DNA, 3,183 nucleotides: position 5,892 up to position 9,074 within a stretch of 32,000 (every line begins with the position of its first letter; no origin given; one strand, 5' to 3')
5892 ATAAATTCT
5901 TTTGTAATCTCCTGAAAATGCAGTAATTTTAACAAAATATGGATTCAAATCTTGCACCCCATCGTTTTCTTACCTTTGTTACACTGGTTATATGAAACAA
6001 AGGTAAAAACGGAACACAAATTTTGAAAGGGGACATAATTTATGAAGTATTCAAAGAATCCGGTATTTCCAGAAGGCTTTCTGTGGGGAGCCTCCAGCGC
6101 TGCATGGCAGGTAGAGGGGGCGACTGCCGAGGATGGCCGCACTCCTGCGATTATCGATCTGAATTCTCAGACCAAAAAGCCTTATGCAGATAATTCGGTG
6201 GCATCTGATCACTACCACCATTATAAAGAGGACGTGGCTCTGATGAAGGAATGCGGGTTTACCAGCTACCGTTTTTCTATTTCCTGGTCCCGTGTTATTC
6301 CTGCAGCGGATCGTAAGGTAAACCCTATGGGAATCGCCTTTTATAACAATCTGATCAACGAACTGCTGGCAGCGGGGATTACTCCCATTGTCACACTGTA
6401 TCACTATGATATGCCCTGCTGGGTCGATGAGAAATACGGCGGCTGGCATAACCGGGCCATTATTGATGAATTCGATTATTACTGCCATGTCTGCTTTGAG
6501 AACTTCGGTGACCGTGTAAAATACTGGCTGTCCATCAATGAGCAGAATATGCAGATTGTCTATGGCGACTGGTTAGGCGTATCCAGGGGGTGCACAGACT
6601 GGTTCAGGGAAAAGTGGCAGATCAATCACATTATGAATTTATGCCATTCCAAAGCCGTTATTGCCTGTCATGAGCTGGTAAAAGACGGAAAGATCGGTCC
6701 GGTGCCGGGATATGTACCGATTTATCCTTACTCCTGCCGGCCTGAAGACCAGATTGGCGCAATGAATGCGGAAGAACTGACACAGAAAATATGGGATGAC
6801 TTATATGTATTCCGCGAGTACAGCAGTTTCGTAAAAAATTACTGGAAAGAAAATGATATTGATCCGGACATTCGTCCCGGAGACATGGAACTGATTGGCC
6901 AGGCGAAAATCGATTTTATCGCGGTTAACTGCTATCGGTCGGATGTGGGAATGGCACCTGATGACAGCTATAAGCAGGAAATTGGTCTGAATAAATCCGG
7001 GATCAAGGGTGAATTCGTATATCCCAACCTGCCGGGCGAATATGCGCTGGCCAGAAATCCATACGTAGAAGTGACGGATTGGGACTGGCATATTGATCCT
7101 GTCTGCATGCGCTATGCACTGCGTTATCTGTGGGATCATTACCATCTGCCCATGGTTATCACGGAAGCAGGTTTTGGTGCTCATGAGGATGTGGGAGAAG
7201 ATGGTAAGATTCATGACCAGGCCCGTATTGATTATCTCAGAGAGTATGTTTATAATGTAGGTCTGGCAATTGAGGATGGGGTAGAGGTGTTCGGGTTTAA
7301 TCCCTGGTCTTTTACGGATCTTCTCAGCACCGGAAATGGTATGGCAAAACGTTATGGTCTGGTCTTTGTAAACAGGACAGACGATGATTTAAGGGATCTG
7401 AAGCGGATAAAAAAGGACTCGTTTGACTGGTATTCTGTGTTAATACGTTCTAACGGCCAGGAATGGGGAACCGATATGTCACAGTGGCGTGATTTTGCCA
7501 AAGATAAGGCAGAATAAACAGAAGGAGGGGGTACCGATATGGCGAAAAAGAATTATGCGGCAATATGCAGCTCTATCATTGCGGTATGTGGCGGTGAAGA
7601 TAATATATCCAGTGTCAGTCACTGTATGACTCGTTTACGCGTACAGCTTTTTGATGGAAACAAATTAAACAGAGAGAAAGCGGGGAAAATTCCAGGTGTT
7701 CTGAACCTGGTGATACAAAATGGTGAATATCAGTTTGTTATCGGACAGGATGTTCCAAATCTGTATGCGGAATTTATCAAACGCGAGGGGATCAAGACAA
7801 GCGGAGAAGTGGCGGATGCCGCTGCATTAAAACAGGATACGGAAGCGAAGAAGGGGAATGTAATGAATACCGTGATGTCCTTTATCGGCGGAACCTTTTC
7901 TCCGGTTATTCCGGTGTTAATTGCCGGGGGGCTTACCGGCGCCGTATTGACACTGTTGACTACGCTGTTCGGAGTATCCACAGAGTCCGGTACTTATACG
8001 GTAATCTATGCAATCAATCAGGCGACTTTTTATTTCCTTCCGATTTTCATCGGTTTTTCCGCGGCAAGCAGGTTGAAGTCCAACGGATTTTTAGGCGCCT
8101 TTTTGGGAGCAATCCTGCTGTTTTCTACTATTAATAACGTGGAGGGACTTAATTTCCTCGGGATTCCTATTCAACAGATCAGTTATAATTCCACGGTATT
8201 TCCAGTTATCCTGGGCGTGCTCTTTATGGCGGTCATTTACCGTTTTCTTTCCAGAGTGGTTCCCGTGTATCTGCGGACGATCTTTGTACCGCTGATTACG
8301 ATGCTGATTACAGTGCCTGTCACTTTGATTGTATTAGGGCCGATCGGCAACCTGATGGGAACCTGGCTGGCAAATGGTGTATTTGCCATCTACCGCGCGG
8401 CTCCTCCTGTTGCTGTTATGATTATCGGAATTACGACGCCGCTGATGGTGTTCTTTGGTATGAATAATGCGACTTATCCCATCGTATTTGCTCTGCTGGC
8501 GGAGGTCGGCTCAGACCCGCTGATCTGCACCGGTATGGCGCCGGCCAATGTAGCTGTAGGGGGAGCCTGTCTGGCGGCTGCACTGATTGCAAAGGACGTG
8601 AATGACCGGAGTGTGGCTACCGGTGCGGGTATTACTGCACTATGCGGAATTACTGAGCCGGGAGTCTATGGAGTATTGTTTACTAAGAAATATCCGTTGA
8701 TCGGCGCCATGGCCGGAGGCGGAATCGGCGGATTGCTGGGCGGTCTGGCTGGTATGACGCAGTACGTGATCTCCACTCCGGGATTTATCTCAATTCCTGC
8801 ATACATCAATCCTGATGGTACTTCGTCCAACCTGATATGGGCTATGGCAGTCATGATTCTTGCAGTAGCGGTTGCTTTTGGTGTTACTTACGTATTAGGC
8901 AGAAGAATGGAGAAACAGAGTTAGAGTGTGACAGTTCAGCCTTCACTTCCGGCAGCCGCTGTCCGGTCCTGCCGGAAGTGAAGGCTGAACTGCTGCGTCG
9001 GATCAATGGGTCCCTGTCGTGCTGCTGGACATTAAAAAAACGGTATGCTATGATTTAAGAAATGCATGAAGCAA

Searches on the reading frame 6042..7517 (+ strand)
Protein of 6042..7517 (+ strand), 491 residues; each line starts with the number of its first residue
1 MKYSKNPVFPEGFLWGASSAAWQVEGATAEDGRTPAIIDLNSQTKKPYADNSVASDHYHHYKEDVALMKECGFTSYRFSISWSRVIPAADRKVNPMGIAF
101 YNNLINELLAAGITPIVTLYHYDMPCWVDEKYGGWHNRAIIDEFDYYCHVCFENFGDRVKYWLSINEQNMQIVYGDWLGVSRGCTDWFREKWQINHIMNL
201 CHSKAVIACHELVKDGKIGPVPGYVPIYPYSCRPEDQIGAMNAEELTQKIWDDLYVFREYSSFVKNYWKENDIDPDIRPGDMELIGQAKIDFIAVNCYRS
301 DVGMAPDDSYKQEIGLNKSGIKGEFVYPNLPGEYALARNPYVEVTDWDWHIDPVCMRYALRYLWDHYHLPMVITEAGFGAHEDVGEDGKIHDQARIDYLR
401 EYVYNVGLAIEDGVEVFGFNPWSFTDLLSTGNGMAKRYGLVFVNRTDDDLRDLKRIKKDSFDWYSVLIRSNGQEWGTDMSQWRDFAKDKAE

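Call 81: search_protein_families(library=pfam, proteins=[window:6042-7517:+], max_evalue=0.00001)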
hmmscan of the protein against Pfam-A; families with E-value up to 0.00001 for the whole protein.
window:6042-7517:+ (491 aa): 1 family
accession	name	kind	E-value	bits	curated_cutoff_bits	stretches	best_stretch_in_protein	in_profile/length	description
PF00232.24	Glyco_hydro_1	-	1.1e-130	436.6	22.6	1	8-472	4-452/453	Glycosyl hydrolase family 1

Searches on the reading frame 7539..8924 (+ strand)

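Call 81: search_protein_families(library=pfam, proteins=[window:7539-8924:+], max_evalue=0.00001)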
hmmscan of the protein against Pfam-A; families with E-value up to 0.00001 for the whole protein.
window:7539-8924:+ (461 aa): 2 families
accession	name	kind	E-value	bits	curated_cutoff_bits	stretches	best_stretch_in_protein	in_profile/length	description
PF02378.23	PTS_EIIC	-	1.2e-33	117.1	30.7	1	118-394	2-319/319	Phosphotransferase system, EIIC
PF00367.25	PTS_EIIB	-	3.3e-13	49.2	27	1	12-44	2-34/34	phosphotransferase system, EIIB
